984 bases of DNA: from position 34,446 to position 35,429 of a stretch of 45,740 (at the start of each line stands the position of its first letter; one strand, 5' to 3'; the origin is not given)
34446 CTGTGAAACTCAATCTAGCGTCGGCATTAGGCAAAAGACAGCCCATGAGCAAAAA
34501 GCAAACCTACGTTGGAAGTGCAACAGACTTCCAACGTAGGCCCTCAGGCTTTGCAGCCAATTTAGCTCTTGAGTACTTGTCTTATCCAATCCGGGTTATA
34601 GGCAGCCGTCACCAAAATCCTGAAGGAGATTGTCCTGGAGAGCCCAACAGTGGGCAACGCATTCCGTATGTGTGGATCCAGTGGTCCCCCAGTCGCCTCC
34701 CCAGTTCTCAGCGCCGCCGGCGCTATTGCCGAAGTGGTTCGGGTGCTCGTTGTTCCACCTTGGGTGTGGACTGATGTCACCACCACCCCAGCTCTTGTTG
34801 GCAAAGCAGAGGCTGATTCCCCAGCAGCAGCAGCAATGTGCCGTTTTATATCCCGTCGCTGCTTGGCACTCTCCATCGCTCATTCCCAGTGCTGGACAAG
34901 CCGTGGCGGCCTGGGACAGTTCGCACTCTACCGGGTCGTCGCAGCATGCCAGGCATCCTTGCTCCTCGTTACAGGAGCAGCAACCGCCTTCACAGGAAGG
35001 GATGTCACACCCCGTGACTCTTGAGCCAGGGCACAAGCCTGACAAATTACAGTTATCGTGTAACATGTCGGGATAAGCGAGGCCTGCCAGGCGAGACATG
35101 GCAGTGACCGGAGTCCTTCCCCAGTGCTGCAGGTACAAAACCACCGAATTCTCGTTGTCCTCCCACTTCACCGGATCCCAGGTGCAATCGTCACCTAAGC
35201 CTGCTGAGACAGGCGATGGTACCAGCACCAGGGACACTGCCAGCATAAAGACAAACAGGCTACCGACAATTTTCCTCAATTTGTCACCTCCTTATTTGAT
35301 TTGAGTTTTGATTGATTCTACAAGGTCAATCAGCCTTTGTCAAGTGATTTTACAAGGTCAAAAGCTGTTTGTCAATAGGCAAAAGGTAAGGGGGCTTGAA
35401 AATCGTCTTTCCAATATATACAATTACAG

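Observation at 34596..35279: Orphan secreted protein with 22 cysteines including a CCCC run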

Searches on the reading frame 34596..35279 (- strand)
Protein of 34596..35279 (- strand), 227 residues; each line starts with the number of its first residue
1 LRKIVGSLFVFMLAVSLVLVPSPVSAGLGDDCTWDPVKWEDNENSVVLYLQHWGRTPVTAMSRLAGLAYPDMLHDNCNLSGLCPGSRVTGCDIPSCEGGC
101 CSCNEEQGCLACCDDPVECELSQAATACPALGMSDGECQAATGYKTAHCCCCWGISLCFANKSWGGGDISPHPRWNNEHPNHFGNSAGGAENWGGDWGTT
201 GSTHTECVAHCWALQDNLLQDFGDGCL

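Call 4: search_protein_families(library=pfam, proteins=[window:34596-35279:-], max_evalue=10)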
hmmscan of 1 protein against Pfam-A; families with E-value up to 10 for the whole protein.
window:34596-35279:- (227 aa): 1 family
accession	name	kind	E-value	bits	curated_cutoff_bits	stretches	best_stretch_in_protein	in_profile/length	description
PF06882.17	DUF1263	-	0.0022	18.4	27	1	75-107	11-43/57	Protein of unknown function (DUF1263)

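Call 5: search_protein_families(library=ncbifam, proteins=[window:34596-35279:-], max_evalue=10)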
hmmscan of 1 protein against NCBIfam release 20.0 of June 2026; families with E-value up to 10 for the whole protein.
window:34596-35279:- (227 aa): 0 families

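Call 6: find_homologous_proteins(query=window:34596-35279:-, max_evalue=0.01)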
Query window:34596-35279:- (227 aa): 58 proteins with E <= 0.01 among 161 candidates.
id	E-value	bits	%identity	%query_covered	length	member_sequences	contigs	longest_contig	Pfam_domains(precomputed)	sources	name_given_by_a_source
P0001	6.4e-159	545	100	100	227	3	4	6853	-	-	-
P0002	4.5e-120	418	79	100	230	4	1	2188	-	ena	-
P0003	3.4e-92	326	68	100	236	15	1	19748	-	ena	-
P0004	1.4e-80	288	63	96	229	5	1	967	-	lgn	-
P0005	1.1e-79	285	62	96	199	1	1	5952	-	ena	-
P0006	1.7e-79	285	62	98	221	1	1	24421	-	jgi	jgi:hypothetical protein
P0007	6.1e-79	283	63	96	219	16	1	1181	-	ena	-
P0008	6.5e-79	283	60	100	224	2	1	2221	-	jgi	-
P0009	4.2e-78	280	61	97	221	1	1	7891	-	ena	-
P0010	9.1e-75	269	58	98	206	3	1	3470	-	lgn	-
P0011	1.3e-74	269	59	96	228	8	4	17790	-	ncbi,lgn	-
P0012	6.1e-73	263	59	96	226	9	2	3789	-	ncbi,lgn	-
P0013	2.2e-72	261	59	96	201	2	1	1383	-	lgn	-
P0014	2.9e-72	261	57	98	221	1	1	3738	-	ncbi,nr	ncbi:MAG: hypothetical protein FJ024_06925 [Chloroflexi bacterium]|nr:hypothetical protein [Chlorofl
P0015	2.3e-71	258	52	98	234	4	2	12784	-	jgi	-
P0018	4.9e-70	254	56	100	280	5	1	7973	-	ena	-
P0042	2.6e-51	192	49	100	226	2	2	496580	-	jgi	jgi:hypothetical protein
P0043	5.4e-50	188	49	96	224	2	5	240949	-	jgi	-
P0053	5.1e-40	155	42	96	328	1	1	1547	-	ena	-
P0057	1.3e-32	131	43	96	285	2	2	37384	-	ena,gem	-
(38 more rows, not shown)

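Call 11: find_encoding_contigs(protein=P0042, flank=8000, max_places=2)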
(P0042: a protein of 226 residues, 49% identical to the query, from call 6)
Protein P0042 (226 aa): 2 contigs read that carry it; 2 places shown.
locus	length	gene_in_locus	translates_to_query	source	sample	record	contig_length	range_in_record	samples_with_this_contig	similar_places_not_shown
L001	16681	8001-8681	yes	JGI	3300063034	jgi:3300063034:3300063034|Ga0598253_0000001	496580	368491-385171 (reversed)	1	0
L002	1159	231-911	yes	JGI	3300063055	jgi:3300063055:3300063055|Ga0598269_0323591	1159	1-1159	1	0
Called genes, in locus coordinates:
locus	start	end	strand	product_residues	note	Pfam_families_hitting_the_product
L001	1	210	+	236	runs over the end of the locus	PF01790:LGT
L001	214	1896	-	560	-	PF01368:DHH, PF02272:DHHA1, PF17768:RecJ_OB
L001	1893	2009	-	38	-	-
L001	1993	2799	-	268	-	-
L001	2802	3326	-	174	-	PF13482:RNase_H_2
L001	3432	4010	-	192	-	PF08551:DUF1751 (weak), PF01694:Rhomboid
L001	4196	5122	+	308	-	PF00005:ABC_tran, PF13304:AAA_21 (weak)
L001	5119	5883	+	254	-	PF01061:ABC2_membrane, PF12698:ABC2_membrane_3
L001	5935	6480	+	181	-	PF00881:Nitroreductase, PF14512:TM1586_NiRdase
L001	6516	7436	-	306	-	PF17284:Spermine_synt_N, PF01564:Spermine_synth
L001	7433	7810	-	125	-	PF02675:AdoMet_dc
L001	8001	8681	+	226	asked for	-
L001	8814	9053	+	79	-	PF09413:DUF2007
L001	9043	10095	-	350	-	PF13500:AAA_26, PF07085:DRTGG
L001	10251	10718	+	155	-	PF03449:GreA_GreB_N, PF01272:GreA_GreB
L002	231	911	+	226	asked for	-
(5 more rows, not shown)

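Call 12: find_encoding_contigs(protein=P0043, flank=8000, max_places=2)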
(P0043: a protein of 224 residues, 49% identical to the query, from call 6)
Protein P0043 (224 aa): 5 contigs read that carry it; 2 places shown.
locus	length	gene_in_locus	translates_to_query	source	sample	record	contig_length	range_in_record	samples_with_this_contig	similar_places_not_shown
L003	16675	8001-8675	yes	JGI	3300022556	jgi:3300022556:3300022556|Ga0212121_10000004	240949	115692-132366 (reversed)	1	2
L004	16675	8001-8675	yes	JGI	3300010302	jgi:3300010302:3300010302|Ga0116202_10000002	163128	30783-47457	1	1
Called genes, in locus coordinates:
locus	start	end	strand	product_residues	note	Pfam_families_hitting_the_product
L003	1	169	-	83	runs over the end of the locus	-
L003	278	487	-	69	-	-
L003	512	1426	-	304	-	PF13506:Glyco_transf_21, PF13641:Glyco_tranf_2_3, PF00535:Glycos_transf_2, PF10111:Glyco_tranf_2_2 (weak)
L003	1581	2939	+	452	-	PF01523:PmbA_TldD_1st, PF19290:PmbA_TldD_2nd, PF19289:PmbA_TldD_3rd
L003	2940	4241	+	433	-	PF01523:PmbA_TldD_1st (weak), PF19289:PmbA_TldD_3rd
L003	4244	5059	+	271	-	PF09754:PAC2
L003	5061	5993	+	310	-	PF12717:Cnd1 (faint), PF02985:HEAT (faint), PF13646:HEAT_2 (weak), PF13513:HEAT_EZ (faint), PF05004:IFRD (faint), PF23271:HEAT_GCN1 (faint), PF00514:Arm (faint), PF13646:HEAT_2, +1 more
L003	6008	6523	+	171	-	PF13302:Acetyltransf_3, PF00583:Acetyltransf_1, PF13523:Acetyltransf_8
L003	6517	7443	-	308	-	PF17284:Spermine_synt_N, PF01564:Spermine_synth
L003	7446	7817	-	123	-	PF02675:AdoMet_dc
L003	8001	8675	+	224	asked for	-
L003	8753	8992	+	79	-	-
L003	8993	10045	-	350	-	PF13500:AAA_26, PF07085:DRTGG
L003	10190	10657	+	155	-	PF03449:GreA_GreB_N, PF01272:GreA_GreB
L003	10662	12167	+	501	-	PF01336:tRNA_anti-codon, PF00152:tRNA-synt_2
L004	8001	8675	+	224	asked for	-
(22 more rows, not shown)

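Call 15: search_protein_representatives(protein=window:34599-35279:-)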
Query: 227 residues. Proteins with E-value up to 0.001 (for the whole library): 19; up to 1e-10: 13; up to 1e-30: 5. The best 19 are listed.
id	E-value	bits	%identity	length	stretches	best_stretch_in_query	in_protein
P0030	4.0e-59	216.3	56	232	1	4-227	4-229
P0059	4.6e-52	193.1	55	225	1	1-220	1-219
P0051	4.2e-46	173.6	59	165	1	61-226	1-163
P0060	1.6e-40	155.3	52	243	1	30-219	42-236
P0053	1.6e-40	155.3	55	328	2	30-223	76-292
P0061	2.6e-29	118.6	47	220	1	1-217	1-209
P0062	5.2e-26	107.7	57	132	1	1-102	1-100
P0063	2.7e-25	105.4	61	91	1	1-85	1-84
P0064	1.2e-20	90.1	50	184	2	1-67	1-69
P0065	5.9e-19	84.6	63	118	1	1-68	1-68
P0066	4.4e-18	81.8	53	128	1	1-121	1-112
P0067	1.4e-12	63.7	51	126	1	131-220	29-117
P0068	1.6e-11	60.2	61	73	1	5-61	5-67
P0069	6.6e-10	54.9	60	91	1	1-56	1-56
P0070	2.3e-07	46.6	51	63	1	160-220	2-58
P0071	1.4e-06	44.1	29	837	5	72-123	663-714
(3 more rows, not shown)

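Call 16: find_related_loci(query=A1, collection=genome_contigs, flank=8000)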
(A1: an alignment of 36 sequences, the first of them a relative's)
Query A1 (227 aa) in genome_contigs; peptide patterns used: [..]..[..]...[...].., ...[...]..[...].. (x = any residue, [..] = any of these).
86 stretches matched a pattern; 62 encode a relative of the query (tblastn E <= 1e-3); 62 distinct loci.
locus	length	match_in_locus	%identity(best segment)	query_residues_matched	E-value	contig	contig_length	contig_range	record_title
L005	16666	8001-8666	59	1-218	2e-75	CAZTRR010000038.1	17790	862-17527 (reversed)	MAG TPA_asm: uncultured Dehalococcoidales bacterium isolate SRP068000_co2_18 genome assembly, contig: NODE_2595_length_1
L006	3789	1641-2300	59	1-218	5e-73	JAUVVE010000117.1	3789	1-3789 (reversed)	MAG: Dehalococcoidia bacterium isolate CSMAG_1156 CSMAG_1156_k127_7352717_length_3789_cov_104.9074, whole genome shotgun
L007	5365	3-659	54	3-223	1e-71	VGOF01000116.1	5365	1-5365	MAG: Chloroflexi bacterium isolate K_DeepCast_250m_m2_195 K_DeepCast_250m_m2_195_Ga0194125_10034504, whole genome shotgu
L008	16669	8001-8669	52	1-223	2e-67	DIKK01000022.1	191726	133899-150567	MAG TPA_asm: Dehalococcoidia bacterium UBA5620 UBA5620_contig_1361, whole genome shotgun sequence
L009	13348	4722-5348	53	3-218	5e-65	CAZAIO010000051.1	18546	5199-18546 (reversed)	MAG TPA_asm: uncultured Dehalococcoidales bacterium isolate binchicken_co129_861 genome assembly, contig: NODE_8726_leng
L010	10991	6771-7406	54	3-218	8e-62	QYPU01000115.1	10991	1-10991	MAG: Dehalococcoidia bacterium isolate PowLak16_MAG20 c_000000073079, whole genome shotgun sequence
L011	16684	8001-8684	52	1-221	6e-61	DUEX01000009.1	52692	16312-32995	MAG TPA_asm: Dehalococcoidia bacterium isolate W265 Contig9, whole genome shotgun sequence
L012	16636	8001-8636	54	3-217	5e-61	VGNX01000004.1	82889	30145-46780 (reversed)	MAG: Chloroflexi bacterium isolate M_DeepCast_200m_m2_208 M_DeepCast_200m_m2_208_Ga0194113_10000141, whole genome shotgu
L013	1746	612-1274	52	3-219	1e-60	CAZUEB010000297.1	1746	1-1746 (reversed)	MAG TPA_asm: uncultured Dehalococcoidales bacterium isolate SRP098346_co1_299 genome assembly, contig: NODE_132844_lengt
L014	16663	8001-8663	52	3-219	9e-59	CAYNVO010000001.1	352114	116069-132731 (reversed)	MAG TPA_asm: uncultured Dehalococcoidales bacterium isolate SRP178699_co1_561 genome assembly, contig: NODE_5_length_352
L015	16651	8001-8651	52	1-219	4e-58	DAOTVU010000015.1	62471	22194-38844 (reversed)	MAG TPA_asm: Dehalococcoidia bacterium isolate H111_81 k127_1520548, whole genome shotgun sequence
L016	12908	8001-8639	52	1-218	4e-58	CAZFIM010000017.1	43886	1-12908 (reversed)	MAG TPA_asm: uncultured Dehalococcoidales bacterium isolate binchicken_co27_241 genome assembly, contig: NODE_1471_lengt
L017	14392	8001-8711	48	3-226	3e-57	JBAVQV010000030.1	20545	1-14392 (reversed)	MAG: Dehalococcoidia bacterium isolate MFD02350_ilm_asm_bin2 k127_3413, whole genome shotgun sequence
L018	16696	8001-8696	51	3-226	4e-57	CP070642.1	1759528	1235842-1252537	MAG: Chloroflexota bacterium isolate bin905 chromosome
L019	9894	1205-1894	50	3-226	7e-57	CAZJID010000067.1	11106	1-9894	MAG TPA_asm: uncultured Dehalococcoidales bacterium isolate SRP214966_co4_401 genome assembly, contig: NODE_6246_length_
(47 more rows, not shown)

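Call 19: predict_structure(alignment_id=A1)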
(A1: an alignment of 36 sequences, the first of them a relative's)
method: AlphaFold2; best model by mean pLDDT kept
length: 227 residues; sequences in the alignment: 36
mean_pLDDT: 44.1   pTM: 0.36
mean pLDDT of the five models: 44.1, 42.6, 39.1, 38.2, 36.3
residues with pLDDT >= 90: 0; 70-90: 13; 50-70: 39; < 50: 175
segments of 3 or more residues with pLDDT < 50: 19-32, 53-100, 102-122, 141-227
pLDDT, mean of each block of 10 residues (from residue 1): 81 64 41 51 55 48 38 37 39 44 42 40 54 54 42 39 31 33 35 33 32 41 42
secondary structure, 60 per line:
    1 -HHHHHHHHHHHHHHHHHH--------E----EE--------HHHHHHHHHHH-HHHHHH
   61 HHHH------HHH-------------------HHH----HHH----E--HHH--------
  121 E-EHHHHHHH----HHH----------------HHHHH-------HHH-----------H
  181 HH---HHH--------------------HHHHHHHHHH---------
elements in order: H2-19 H43-53 H55-64 H124-130 H154-158 H209-218

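Call 26: find_homologous_proteins(query=A1, max_evalue=0.01)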
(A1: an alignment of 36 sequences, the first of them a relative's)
Query A1 (36 sequences) (227 aa, profile of the alignment): 162 proteins with E <= 0.01 among 8000 candidates; the best 120 are listed.
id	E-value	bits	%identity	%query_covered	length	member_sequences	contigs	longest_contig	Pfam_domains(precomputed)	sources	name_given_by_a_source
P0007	5.8e-104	365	63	96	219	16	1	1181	-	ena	-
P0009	7.4e-103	361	61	97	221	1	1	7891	-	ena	-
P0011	6.1e-102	358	59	96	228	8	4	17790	-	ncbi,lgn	-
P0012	4.4e-101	355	59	96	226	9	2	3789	-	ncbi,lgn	-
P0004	3.0e-97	343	63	96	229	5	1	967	-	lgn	-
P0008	6.9e-97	341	60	100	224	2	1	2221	-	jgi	-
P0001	7.5e-97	341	100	100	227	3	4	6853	-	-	-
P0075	2.7e-96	339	51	99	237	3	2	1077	-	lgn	-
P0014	2.8e-96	339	57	98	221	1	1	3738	-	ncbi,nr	ncbi:MAG: hypothetical protein FJ024_06925 [Chloroflexi bacterium]|nr:hypothetical protein [Chlorofl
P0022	3.1e-95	336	53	98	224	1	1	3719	-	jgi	-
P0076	6.2e-95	335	50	99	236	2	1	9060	-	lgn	-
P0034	5.5e-94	332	53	99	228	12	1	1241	-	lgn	-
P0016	7.0e-94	332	54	98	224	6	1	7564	-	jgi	-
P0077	7.2e-94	332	52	96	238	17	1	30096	-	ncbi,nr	ncbi:MAG: hypothetical protein JXB43_08435 [Dehalococcoidia bacterium]|nr:hypothetical protein [Deha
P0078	8.5e-94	331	54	96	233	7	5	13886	-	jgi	-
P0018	1.5e-88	314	56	100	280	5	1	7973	-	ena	-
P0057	3.0e-82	294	43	96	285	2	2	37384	-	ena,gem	-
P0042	7.5e-81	289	49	100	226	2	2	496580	-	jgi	jgi:hypothetical protein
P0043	1.1e-79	285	49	96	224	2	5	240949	-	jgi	-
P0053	1.4e-78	282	42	96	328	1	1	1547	-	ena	-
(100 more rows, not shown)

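Call 29: search_solved_structures(query=A2, max_evalue=10)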
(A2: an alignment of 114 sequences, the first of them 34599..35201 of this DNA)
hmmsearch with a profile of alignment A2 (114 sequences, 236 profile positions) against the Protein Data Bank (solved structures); distinct sequences matched with E-value up to 10: 1.
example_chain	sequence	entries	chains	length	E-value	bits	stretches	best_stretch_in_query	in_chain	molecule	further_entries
30dr_Y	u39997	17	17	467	2.9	10.6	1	82-173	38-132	Dynactin subunit 4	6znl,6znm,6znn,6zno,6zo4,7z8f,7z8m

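Call 36: predict_structure(alignment_id=A2)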
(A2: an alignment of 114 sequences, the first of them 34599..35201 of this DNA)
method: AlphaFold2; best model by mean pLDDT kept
length: 201 residues; sequences in the alignment: 114
mean_pLDDT: 60.7   pTM: 0.59
mean pLDDT of the five models: 60.7, 52.5, 50.9, 50.4, 47.3
residues with pLDDT >= 90: 0; 70-90: 55; 50-70: 102; < 50: 44
segments of 3 or more residues with pLDDT < 50: 37-43, 134-141, 159-161, 163-165, 167-175, 197-201
pLDDT, mean of each block of 10 residues (from residue 1): 58 73 57 51 49 55 58 73 77 86 78 77 60 47 60 54 47 50 56 50 35
secondary structure, 60 per line:
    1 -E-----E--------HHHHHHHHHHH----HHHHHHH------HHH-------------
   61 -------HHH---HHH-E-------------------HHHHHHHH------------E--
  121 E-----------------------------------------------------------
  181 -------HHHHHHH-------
elements in order: H17-27 H32-38 H98-105 H188-194

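Call 39: fold_search(model_id=the predicted structure, library=pdb)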
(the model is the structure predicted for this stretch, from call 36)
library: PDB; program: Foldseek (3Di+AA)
matches with E <= 10: 0; with E <= 0.001: 0
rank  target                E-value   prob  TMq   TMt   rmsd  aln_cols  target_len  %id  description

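Call 52: search_protein_families(library=pfam, alignment_id=A2, max_evalue=0.1)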
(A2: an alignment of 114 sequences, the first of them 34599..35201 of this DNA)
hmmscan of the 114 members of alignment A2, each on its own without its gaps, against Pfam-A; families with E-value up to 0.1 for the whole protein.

A. member 1, window:34599-35201:- (201 aa): 1 family
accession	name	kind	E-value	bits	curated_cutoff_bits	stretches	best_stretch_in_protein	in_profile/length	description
PF06882.17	DUF1263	-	0.0017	18.8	27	1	49-81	11-43/57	Protein of unknown function (DUF1263)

B. families by the number of members that match (of 114 scanned): 4 families
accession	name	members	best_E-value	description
PF06882.17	DUF1263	1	0.0017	Protein of unknown function (DUF1263)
PF04829.18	PT-VENN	1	0.0033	Pre-toxin domain with VENN motif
PF07127.16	Nodulin_late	1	0.013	Late nodulin domain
PF01738.24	DLH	1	0.087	Dienelactone hydrolase family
